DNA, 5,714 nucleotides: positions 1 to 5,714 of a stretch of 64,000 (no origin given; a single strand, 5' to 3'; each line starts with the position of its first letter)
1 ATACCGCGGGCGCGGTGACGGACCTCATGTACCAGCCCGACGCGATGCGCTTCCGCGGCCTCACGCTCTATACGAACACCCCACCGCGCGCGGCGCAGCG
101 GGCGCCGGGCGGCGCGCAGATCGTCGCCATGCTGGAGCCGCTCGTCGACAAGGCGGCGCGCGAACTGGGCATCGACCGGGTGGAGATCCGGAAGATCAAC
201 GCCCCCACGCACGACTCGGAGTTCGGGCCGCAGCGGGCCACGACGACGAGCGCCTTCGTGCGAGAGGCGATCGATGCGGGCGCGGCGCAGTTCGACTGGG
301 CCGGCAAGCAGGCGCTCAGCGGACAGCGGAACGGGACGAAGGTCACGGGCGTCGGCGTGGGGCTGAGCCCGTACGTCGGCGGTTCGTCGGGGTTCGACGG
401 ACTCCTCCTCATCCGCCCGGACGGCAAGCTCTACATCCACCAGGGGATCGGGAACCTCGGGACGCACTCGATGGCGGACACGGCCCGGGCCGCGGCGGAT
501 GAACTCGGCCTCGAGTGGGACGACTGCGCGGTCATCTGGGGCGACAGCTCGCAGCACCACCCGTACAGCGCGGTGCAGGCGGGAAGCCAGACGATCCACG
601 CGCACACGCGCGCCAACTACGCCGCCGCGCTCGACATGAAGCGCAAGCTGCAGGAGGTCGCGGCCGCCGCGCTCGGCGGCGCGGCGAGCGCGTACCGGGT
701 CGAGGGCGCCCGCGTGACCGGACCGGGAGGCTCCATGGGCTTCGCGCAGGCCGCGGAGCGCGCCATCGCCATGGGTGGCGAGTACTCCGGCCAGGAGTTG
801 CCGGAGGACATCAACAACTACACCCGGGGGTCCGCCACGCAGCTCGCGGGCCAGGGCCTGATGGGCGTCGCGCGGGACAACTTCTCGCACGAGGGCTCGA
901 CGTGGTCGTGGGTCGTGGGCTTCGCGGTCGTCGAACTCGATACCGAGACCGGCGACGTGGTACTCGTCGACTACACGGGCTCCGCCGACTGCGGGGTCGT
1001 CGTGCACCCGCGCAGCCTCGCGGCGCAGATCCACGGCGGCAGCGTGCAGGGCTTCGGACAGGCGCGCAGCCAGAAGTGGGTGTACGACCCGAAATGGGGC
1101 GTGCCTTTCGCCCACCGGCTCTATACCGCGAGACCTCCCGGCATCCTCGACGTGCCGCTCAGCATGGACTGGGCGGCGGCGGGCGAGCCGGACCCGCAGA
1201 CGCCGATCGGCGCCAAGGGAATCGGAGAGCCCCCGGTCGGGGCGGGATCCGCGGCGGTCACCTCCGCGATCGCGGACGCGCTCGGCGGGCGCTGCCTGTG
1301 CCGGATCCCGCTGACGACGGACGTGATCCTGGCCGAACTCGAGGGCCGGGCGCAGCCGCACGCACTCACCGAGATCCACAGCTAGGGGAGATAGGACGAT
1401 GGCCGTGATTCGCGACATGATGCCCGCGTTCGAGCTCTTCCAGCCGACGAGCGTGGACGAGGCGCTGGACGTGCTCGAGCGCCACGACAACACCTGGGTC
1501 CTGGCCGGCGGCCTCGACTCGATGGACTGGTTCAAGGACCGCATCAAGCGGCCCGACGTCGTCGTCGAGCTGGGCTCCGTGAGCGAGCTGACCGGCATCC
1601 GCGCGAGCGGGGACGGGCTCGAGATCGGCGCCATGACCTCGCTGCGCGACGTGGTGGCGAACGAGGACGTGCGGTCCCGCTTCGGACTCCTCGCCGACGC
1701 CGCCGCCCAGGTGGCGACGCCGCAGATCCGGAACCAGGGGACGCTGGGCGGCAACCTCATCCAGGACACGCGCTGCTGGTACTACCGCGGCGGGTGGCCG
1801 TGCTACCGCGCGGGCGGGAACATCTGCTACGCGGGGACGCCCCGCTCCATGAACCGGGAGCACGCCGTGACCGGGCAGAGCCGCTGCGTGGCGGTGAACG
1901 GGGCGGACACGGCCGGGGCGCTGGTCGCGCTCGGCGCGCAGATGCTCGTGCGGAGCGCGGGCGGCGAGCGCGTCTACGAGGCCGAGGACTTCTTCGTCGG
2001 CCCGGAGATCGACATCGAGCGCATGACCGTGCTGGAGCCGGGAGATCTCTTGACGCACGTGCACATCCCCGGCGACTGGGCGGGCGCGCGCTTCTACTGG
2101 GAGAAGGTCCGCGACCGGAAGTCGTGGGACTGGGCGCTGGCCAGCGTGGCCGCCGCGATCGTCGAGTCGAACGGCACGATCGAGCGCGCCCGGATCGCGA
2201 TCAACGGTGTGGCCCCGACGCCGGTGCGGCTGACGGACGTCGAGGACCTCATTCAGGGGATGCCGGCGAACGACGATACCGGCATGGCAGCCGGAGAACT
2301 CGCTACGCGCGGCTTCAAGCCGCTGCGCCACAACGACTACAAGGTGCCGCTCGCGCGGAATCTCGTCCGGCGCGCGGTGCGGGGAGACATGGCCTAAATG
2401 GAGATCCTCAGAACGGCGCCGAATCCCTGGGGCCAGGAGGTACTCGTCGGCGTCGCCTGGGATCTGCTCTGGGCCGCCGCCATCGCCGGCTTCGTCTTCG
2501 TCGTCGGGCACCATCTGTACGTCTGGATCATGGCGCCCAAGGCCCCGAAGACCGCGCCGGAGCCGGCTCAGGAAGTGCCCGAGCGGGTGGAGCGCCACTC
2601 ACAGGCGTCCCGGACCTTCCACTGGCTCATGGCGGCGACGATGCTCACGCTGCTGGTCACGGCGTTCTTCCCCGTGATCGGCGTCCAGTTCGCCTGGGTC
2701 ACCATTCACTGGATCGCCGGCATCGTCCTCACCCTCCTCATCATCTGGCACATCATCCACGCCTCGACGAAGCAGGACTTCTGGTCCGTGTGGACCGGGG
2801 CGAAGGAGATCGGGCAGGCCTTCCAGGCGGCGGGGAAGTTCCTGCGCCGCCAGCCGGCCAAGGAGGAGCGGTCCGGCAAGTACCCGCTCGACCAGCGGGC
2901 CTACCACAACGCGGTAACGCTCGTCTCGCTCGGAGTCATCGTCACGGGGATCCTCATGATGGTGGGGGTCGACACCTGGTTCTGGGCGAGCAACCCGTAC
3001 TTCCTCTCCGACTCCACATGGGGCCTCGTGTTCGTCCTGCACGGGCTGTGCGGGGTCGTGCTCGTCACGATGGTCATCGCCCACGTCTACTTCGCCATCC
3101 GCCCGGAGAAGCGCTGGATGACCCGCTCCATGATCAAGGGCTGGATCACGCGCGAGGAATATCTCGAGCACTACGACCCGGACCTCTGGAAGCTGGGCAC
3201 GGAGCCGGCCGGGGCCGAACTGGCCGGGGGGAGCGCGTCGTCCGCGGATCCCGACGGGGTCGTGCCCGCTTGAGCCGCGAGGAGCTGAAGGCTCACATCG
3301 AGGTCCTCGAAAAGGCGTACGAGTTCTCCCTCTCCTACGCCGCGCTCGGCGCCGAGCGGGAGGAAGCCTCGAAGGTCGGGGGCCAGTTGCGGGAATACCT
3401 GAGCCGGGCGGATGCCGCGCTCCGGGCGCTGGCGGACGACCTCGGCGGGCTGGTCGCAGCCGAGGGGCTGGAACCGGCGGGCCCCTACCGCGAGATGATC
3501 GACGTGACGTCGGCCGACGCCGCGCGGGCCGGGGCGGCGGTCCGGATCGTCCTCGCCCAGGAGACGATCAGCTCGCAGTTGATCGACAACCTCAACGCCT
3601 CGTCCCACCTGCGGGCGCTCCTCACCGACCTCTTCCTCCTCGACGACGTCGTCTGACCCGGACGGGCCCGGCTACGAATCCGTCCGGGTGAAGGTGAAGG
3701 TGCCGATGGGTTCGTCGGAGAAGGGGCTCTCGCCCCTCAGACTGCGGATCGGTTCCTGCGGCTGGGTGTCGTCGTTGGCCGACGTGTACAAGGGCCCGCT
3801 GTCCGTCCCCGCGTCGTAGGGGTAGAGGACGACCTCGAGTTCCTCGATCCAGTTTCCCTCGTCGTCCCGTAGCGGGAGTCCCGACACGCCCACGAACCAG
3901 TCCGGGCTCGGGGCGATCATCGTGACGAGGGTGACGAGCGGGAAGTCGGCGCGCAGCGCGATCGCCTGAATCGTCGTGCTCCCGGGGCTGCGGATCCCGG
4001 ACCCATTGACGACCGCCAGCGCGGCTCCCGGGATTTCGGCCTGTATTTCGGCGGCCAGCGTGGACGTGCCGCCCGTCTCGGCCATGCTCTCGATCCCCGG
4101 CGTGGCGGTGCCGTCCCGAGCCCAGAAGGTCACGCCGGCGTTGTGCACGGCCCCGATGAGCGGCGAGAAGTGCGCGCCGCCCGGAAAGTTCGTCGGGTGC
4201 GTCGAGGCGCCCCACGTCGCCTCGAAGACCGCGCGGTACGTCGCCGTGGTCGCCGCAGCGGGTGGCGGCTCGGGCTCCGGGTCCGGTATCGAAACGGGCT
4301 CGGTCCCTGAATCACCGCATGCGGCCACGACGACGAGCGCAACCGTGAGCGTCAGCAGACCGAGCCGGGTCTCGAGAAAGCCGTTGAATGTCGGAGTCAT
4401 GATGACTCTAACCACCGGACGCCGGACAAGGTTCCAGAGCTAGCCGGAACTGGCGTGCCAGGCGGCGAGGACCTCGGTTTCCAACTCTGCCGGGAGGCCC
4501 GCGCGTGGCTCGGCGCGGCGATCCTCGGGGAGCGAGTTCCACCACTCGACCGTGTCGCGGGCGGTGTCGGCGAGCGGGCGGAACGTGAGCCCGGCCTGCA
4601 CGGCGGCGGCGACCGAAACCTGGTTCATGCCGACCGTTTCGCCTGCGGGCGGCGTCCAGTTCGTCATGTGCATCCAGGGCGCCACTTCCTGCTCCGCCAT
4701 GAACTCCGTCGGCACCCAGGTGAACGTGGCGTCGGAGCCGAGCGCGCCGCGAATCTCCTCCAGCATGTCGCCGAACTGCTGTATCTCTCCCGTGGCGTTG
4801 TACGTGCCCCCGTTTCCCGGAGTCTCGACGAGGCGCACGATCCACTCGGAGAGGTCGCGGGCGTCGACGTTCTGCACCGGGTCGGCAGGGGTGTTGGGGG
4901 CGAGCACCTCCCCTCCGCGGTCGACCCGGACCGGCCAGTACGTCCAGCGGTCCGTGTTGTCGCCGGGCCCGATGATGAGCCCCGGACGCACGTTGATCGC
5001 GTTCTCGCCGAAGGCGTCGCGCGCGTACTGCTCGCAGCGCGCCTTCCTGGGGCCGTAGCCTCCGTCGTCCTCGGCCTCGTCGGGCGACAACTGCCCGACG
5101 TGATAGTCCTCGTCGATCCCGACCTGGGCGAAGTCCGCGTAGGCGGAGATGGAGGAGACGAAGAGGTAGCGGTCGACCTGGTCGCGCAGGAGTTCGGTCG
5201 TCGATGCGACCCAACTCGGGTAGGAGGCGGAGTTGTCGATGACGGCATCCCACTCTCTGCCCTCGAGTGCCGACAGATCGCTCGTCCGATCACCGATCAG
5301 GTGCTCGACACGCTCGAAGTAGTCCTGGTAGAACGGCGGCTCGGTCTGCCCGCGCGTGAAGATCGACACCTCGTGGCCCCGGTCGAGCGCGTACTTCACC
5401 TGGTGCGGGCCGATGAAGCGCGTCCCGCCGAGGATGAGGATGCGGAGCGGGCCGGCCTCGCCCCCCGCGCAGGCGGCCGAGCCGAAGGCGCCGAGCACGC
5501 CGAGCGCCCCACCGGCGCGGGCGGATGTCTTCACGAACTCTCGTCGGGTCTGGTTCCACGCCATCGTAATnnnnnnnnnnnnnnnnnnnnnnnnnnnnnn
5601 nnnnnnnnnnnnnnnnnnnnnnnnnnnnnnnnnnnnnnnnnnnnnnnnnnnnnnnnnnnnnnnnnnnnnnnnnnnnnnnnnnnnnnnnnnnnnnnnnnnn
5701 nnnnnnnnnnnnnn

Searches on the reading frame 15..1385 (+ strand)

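Call 64: search_protein_families(library=pfam, proteins=[window:15-1385:+], max_evalue=0.00001)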
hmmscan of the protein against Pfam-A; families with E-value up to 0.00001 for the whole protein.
window:15-1385:+ (456 aa): 2 families
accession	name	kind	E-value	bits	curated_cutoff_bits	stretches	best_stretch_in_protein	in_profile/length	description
PF20256.3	MoCoBD_2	-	2.3e-37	129.5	27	1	90-381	3-283/283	Molybdopterin cofactor-binding domain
PF02738.23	MoCoBD_1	-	3.3e-15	56.3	27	1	4-63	185-244/244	Molybdopterin cofactor-binding domain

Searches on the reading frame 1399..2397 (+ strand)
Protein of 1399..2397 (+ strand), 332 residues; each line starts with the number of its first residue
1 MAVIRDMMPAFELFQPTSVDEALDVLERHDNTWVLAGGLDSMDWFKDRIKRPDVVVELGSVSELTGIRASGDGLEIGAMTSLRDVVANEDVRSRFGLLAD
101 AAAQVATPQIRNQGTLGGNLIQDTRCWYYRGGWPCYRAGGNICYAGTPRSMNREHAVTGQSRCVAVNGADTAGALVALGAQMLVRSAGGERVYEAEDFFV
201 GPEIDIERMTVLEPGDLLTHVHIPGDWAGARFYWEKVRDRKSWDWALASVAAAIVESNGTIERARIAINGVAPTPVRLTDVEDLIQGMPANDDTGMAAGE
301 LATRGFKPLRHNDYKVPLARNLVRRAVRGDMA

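Call 64: search_protein_families(library=pfam, proteins=[window:1399-2397:+], max_evalue=0.00001)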
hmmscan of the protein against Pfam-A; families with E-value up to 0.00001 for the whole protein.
window:1399-2397:+ (332 aa): 2 families
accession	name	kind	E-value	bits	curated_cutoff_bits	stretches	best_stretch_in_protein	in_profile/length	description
PF00941.27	FAD_binding_5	-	2.2e-43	148.5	27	1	10-224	2-168/170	FAD binding domain in molybdopterin dehydrogenase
PF03450.22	CO_deh_flav_C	-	3.3e-15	56.5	25.5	1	238-328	6-100/102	CO dehydrogenase flavoprotein C-terminal domain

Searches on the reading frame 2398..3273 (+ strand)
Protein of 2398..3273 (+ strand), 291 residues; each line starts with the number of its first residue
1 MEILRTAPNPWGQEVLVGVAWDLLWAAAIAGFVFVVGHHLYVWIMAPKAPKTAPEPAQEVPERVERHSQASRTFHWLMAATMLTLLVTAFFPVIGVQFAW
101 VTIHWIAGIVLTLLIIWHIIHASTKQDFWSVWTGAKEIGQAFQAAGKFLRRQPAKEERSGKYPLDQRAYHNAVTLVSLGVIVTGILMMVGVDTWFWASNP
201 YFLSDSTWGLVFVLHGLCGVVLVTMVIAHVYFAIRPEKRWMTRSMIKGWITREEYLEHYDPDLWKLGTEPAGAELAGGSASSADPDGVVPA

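Call 64: search_protein_families(library=pfam, proteins=[window:2398-3273:+], max_evalue=0.00001)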
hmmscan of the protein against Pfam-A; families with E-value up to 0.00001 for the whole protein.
window:2398-3273:+ (291 aa): 1 family
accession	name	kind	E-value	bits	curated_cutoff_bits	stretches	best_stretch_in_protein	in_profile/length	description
PF01292.26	Ni_hydr_CYTB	-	1.7e-19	70.7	30.1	1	66-248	1-179/179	Prokaryotic cytochrome b561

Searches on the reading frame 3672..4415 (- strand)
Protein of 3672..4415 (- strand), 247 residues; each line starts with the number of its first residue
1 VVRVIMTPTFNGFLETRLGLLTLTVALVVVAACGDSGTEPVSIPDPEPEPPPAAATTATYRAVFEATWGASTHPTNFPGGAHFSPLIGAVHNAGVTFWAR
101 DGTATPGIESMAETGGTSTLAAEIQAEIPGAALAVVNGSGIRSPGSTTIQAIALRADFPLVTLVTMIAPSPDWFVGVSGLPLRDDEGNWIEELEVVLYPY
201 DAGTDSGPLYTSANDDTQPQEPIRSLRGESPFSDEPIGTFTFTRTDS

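Call 64: search_protein_families(library=pfam, proteins=[window:3672-4415:-], max_evalue=0.00001)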
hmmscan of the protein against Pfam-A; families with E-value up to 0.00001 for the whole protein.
window:3672-4415:- (247 aa): 1 family
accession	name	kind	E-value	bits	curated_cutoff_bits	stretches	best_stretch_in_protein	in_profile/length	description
PF06468.19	Spond_N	-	9.3e-45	153.6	24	1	58-232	1-178/194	Spondin_N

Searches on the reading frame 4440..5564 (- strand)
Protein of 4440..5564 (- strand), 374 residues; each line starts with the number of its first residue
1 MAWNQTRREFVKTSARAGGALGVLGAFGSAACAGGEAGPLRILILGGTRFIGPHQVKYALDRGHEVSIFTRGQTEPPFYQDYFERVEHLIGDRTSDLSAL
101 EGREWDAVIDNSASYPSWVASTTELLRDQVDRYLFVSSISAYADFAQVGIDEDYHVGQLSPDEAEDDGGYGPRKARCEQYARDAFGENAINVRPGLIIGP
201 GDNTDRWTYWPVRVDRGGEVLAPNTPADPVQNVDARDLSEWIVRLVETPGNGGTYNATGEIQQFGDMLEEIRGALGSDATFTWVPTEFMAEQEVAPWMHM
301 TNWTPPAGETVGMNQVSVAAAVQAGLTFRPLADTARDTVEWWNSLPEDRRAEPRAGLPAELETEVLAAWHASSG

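Call 64: search_protein_families(library=pfam, proteins=[window:4440-5564:-], max_evalue=0.00001)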
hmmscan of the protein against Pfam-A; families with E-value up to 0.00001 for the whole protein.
window:4440-5564:- (374 aa): 1 family
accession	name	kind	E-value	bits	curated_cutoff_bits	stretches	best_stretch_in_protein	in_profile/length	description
PF01370.27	Epimerase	-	2.4e-12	47.2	20.9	1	42-256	1-238/240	NAD dependent epimerase/dehydratase family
